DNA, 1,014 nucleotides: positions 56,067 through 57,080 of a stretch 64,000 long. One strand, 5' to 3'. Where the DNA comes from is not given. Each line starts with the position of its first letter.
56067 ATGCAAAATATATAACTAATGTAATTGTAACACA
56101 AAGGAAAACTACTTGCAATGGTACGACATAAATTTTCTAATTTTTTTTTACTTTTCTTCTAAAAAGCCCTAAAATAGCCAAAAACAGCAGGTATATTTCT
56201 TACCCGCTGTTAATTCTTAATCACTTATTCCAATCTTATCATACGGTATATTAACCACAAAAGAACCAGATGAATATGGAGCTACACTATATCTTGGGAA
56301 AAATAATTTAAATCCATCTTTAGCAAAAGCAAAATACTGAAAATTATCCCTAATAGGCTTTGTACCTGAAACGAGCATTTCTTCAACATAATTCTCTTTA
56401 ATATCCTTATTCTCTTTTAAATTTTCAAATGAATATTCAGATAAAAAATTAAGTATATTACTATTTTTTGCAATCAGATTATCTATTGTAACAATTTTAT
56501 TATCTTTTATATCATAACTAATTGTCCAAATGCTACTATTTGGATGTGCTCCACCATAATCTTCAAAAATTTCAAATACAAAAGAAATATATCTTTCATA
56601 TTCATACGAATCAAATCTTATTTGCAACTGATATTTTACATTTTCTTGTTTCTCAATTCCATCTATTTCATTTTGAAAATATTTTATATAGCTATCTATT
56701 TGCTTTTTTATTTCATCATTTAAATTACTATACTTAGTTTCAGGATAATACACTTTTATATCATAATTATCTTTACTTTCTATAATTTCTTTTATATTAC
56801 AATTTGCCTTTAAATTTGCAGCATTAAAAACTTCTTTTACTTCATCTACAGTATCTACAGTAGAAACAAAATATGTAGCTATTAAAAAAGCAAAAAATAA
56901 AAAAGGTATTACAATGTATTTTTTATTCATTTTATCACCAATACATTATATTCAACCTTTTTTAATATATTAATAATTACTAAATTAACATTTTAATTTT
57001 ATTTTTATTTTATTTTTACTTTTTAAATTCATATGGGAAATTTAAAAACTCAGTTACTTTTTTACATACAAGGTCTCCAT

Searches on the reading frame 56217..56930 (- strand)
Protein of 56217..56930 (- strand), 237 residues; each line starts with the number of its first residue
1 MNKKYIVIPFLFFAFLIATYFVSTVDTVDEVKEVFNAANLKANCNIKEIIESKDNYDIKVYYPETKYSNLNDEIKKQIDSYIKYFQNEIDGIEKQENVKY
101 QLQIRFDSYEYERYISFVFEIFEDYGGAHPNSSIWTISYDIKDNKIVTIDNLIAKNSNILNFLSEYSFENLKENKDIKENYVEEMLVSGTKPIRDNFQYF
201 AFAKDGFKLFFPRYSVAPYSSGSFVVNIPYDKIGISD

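Call 9: search_protein_families(library=pfam, proteins=[window:56217-56930:-], max_evalue=0.01)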
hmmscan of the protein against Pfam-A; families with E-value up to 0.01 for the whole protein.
window:56217-56930:- (237 aa): 2 families
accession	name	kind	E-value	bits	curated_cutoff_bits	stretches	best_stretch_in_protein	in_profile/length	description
PF11738.13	DUF3298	-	9.1e-10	39.8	24.1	1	151-231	2-84/84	Protein of unknown function (DUF3298)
PF13739.11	PdaC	-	4.4e-06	28.1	29.1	1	51-132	3-95/95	Deacetylase PdaC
